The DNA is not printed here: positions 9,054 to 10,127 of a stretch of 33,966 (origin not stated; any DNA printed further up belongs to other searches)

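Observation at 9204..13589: Two-gene operon pairing a secreted LTD-CotH kinase-like protein with a minimal AA10-like LPMO candidate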

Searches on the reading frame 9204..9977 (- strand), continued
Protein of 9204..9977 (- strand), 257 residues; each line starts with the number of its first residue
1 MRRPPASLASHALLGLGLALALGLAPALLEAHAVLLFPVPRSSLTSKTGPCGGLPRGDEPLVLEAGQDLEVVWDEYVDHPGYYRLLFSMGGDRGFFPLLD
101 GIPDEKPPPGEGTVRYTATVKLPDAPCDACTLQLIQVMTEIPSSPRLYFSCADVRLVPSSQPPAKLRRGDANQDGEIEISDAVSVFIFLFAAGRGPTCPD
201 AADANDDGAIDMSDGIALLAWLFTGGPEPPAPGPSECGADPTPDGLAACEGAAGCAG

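Call 38: find_related_loci(query=A2, collection=genome_contigs, flank=10000)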
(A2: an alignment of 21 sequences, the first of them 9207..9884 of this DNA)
Query A2 (226 aa) in genome_contigs; peptide patterns used: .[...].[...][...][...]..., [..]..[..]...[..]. (x = any residue, [..] = any of these).
234 stretches matched a pattern; 207 encode a relative of the query (tblastn E <= 1e-3); the best 80 are kept; 80 distinct loci.
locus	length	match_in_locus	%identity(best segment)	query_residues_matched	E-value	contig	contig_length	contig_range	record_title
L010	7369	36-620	38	1-192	7e-34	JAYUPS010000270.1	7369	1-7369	MAG: Bdellovibrio sp. isolate GL109_DN_metabinner_3 GL109_DN_metabinner_3_269, whole genome shotgun sequence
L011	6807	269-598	50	16-126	6e-34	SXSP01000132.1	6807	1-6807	MAG: Bdellovibrionales bacterium isolate F1-140-MAGs087 F1-140__c152958, whole genome shotgun sequence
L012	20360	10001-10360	50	8-129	1e-31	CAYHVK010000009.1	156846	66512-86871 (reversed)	MAG TPA_asm: uncultured Pseudobdellovibrionaceae bacterium isolate ERP119705_co17_1025 genome assembly, contig: NODE_38_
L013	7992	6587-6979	47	1-125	2e-30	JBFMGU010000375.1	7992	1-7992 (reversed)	MAG: Myxococcota bacterium isolate MAG305 MAG305_375, whole genome shotgun sequence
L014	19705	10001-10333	46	16-127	3e-30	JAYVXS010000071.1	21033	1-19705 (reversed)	MAG: Bdellovibrionales bacterium isolate GL85_DN_metabat_86 GL85_DN_metabat_86_70, whole genome shotgun sequence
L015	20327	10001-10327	44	16-125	2e-29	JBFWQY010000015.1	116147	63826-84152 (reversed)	MAG: Bdellovibrionales bacterium isolate CA_2019_TPBF_194 NODE_1502_length_116147_cov_11.200543_TPBF, whole genome shotg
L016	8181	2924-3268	46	16-132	2e-29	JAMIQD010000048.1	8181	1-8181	MAG: Pseudobdellovibrionaceae bacterium isolate RA_AS_metabat.47_sub k201_501166, whole genome shotgun sequence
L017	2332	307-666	47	9-131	3e-29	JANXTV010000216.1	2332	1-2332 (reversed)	MAG: Oligoflexia bacterium isolate 339R_metabat_159 339R_k141_744309, whole genome shotgun sequence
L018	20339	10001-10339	47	16-131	9e-29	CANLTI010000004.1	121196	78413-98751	uncultured Pseudomonadales bacterium isolate 2-47.fasta genome assembly, contig: NODE_4, whole genome shotgun sequence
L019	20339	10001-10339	45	16-131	1e-28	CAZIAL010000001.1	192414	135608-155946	MAG TPA_asm: uncultured Bacteriovoracaceae bacterium isolate SRP329715_co2_37 genome assembly, contig: NODE_117_length_1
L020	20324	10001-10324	48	16-126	1e-28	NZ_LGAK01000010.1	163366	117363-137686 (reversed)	Marinagarivorans algicola strain Z1 contig10, whole genome shotgun sequence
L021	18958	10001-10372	41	6-131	4e-28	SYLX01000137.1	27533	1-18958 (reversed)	MAG: Bdellovibrionales bacterium isolate F1-80-MAGs081 F1-80__c325438, whole genome shotgun sequence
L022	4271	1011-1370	43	9-131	2e-28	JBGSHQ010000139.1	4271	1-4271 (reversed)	MAG: Bdellovibrionia bacterium isolate JTS-AC109 k141_4464597, whole genome shotgun sequence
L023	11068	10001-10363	45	9-126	6e-28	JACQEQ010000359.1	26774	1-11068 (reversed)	MAG: Gammaproteobacteria bacterium isolate NC_groundwater_1025_Pr1_S-0.65um_55_8 Montesol18_Sp65_coassembly_scaffold_128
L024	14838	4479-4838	44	16-137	6e-28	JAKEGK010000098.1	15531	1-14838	MAG: Gammaproteobacteria bacterium isolate PMV_4.23 PMV_4.23.k101_783700, whole genome shotgun sequence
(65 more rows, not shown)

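Call 44: find_related_loci(query=A2, collection=metagenome_contigs, flank=10000)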
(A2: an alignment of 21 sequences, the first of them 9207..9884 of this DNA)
Query A2 (226 aa) in metagenome_contigs; peptide patterns used: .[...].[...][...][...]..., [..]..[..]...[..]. (x = any residue, [..] = any of these).
391 stretches matched a pattern; 362 encode a relative of the query (tblastn E <= 1e-3); the best 80 are kept; 80 distinct loci.
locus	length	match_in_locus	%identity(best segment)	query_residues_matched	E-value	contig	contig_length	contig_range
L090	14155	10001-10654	60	3-222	7e-80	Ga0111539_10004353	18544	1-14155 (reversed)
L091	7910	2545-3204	60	1-220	4e-76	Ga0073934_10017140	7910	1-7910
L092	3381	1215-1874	60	1-220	2e-76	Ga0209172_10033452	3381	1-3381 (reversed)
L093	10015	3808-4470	53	1-224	2e-75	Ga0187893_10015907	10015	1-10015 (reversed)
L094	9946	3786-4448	53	1-224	2e-75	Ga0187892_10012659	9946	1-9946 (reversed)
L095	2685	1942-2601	56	1-226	1e-75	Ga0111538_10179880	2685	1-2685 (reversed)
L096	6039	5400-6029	56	1-213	2e-69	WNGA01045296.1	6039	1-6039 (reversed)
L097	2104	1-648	55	6-225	7e-67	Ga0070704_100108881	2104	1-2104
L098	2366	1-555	57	36-226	4e-62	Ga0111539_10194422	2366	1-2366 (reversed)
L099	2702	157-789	57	1-215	2e-58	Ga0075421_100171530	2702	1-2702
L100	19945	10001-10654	60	3-222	7e-80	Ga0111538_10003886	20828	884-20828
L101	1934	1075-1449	55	1-129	4e-38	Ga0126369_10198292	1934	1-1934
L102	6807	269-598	50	16-126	3e-34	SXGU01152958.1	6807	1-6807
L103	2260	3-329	56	17-129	8e-33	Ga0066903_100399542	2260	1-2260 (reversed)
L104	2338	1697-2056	50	8-129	4e-32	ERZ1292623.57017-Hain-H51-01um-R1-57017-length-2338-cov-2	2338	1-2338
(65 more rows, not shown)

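Call 49: search_protein_families(library=pfam, proteins=[L093:7559-9700:-, L093:4478-6286:+, L093:2863-3666:+, L091:3237-5261:-, L091:72-1112:+, L090:10688-12622:-, L090:6235-9858:+, L093:6293-7501:+], max_evalue=0.001)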
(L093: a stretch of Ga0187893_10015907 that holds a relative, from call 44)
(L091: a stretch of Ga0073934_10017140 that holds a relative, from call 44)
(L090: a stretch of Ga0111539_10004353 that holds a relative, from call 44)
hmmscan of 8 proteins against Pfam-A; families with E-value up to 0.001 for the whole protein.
L093:7559-9700:- (713 aa): 4 families
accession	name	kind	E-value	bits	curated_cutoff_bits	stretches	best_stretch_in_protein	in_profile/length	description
PF08757.17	CotH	-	2.5e-37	129.5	23.8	1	330-702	1-322/322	CotH kinase protein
PF13405.12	EF-hand_6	-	2.4e-10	39.7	25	0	212-237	2-27/30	EF-hand domain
PF00036.39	EF-hand_1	-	2.7e-10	39.5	25.4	0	108-124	7-23/29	EF hand domain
PF13499.12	EF-hand_7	-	3.5e-10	40.5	30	1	52-148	9-63/67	EF-hand domain pair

L093:4478-6286:+ (602 aa): 3 families
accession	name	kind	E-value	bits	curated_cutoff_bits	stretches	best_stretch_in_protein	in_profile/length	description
PF00578.27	AhpC-TSA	-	1.4e-10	41.6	26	1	38-155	3-123/124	AhpC/TSA family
PF08534.16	Redoxin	-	8.3e-10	39.1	26.6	1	54-158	22-133/148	Redoxin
PF13905.12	Thioredoxin_8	-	0.00023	21.9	27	1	63-148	3-89/94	Thioredoxin-like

L093:2863-3666:+ (267 aa): 0 families

L091:3237-5261:- (674 aa): 1 family
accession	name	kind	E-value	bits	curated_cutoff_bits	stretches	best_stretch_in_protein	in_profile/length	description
PF03136.20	Pup_ligase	-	7.8e-76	256.3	25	2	106-512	69-358/441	Pup-ligase protein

L091:72-1112:+ (346 aa): 3 families
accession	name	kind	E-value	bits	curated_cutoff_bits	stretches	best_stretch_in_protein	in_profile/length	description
PF19051.5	GFO_IDH_MocA_C2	-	9.5e-20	71.6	23.3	1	110-197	44-133/254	Oxidoreductase family, C-terminal alpha/beta domain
PF01408.29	GFO_IDH_MocA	-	1.2e-13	52.3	24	1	3-64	58-119/120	Oxidoreductase family, NAD-binding Rossmann fold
PF22725.1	GFO_IDH_MocA_C3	-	2.1e-06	28.2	27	1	133-198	28-93/124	GFO/IDH/MocA C-terminal domain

L090:10688-12622:- (644 aa): 1 family
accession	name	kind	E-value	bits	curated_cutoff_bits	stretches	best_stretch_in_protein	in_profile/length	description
PF03136.20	Pup_ligase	-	5.8e-78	263.3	25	2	8-481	2-357/441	Pup-ligase protein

L090:6235-9858:+ (1207 aa): 4 families
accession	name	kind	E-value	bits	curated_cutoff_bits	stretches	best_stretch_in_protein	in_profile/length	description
PF08757.17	CotH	-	2e-55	189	23.8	1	500-853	1-321/322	CotH kinase protein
PF00932.25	LTD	-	2.1e-25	89.6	34.3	2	27-136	3-103/109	Lamin Tail Domain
PF13287.12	Fn3_assoc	-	1.8e-22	79.6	23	2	381-439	1-59/59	Fn3 associated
PF13290.12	CHB_HEX_C_1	-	1.2e-21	76.8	22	2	371-436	2-67/67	Chitobiase/beta-hexosaminidase C-terminal domain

L093:6293-7501:+ (402 aa): 1 family
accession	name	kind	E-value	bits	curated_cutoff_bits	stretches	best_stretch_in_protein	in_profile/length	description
PF00557.29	Peptidase_M24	-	1.3e-31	110.5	23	1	159-382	2-207/208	Metallopeptidase family M24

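Call 54: search_protein_families(library=pfam, proteins=[L001:7147-8004:+, L009:1784-2812:+], max_evalue=0.01)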
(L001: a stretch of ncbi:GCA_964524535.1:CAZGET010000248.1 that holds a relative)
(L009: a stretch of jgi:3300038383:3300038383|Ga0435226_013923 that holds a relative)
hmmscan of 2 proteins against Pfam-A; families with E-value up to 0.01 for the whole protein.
L001:7147-8004:+ (285 aa): 0 families

L009:1784-2812:+ (342 aa): 1 family
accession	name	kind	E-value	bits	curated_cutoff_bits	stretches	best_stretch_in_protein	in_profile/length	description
PF00404.24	Dockerin_1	-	0.0042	17.7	22.9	1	250-300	5-56/57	Dockerin type I domain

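Call 56: fold_search(model_id=the predicted structure, library=pdb)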
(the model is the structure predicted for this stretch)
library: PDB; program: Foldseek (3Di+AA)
matches with E <= 10: 1789; with E <= 0.001: 6
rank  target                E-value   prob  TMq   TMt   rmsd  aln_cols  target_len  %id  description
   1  4a02                  4.1e-04  1.00  0.36  0.47   6.3       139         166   12  X-ray crystallographic structure of EfCBM33A (released 2012-01-11)
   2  4qi8_A                4.3e-04  1.00  0.34  0.35   7.5       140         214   16  Lytic polysaccharide monooxygenase 9F from Neurospora crassa, NcLPMO9F (released 2015-07-15)
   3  4oy7_A                4.6e-04  1.00  0.33  0.37   4.7       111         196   19  Structure of cellulose active LPMO CelS2 (ScLPMO10C) in complex with Copper. (released 2014-05-28)
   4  5fjq_A                5.2e-04  1.00  0.32  0.39   4.1       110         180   15  Structural and functional analysis of a lytic polysaccharide monooxygenase important for efficient utilization of chit (released 2016-02-17)
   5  3uam_A                6.5e-04  1.00  0.32  0.36   4.8       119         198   13  Crystal structure of a chitin binding domain from Burkholderia pseudomallei (released 2011-11-02)
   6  4oy7_E                6.9e-04  1.00  0.33  0.37   4.7       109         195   19  Structure of cellulose active LPMO CelS2 (ScLPMO10C) in complex with Copper. (released 2014-05-28)
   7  5nns_A                1.0e-03  1.00  0.31  0.31   8.0       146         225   17  Crystal structure of HiLPMO9B (released 2018-05-16)
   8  5ufv_A                1.2e-03  1.00  0.37  0.37   6.4       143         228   16  Crystal Structure of a Cellulose-active Polysaccharide Monooxygenase from M. thermophila (MtPMO3*) (released 2017-03-15)
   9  2ic2_B                1.2e-03  1.00  0.35  0.62   4.1       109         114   18  Crystal Structure of the First FNIII Domain of Ihog (released 2006-10-24)
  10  6rw7                  1.4e-03  1.00  0.34  0.36   4.7       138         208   15  An AA10 LPMO from the shipworm symbiont Teredinibacter turnerae (released 2019-10-09)
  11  5xov_H                1.9e-03  1.00  0.30  0.28   7.5       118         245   17  Crystal structure of peptide-HLA-A24 bound to S19-2 V-delta/V-beta TCR (released 2017-06-14)
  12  7okr                  2.1e-03  1.00  0.33  0.38   3.7       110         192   15  Catalytic domain from the Aliivibrio salmonicida lytic polysaccharide monooxygenase AsLPMO10B (released 2022-06-01)
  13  2ibg_B                2.1e-03  1.00  0.33  0.35   3.4       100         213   18  Crystal Structure of Hedgehog Bound to the FNIII Domains of Ihog (released 2006-10-24)
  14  2ibg_A                3.6e-03  1.00  0.31  0.33   4.5       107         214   16  Crystal Structure of Hedgehog Bound to the FNIII Domains of Ihog (released 2006-10-24)
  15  8rbz_d                3.8e-03  1.00  0.34  0.11   4.6       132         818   17  Structure of Integrator-PP2A-SOSS-CTD post-termination complex (released 2024-02-07)
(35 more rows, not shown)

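Call 69: search_protein_families(library=ncbifam, proteins=[L001:7147-8004:+, L001:8731-10512:+, L001:11848-14040:-, L009:1784-2812:+], max_evalue=0.01)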
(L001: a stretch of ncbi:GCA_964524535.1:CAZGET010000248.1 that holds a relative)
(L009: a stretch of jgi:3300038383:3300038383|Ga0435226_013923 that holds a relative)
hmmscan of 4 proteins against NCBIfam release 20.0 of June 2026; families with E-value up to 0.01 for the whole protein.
L001:7147-8004:+ (285 aa): 0 families

L001:8731-10512:+ (593 aa): 2 families
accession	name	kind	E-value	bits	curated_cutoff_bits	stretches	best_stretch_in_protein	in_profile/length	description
NF002854.0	PRK03147.1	subfamily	1.2e-07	31.8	170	1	25-141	35-148/176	thiol-disulfide oxidoreductase ResA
TIGR01905.1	paired_CXXCH_1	subfamily_domain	0.0016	18.3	25.2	1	212-235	2-25/41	doubled CXXCH domain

L001:11848-14040:- (730 aa): 4 families
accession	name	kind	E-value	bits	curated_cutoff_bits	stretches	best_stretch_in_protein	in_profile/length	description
NF041410.1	XopAW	subfamily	3.6e-10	40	120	1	61-170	65-170/235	XopAW family type III secretion system calcium-binding effector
NF008965.0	PRK12309.1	equivalog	2.9e-09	36.4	550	2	117-166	339-387/392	transaldolase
NF053806.1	lanmdlnLanM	equivalog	5.2e-08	33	135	0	215-257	79-121/132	lanmodulin LanM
NF038285.1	deiodinase_rel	hypoth_equivalog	0.00019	21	250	0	116-160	99-138/347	deiodinase family protein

L009:1784-2812:+ (342 aa): 0 families
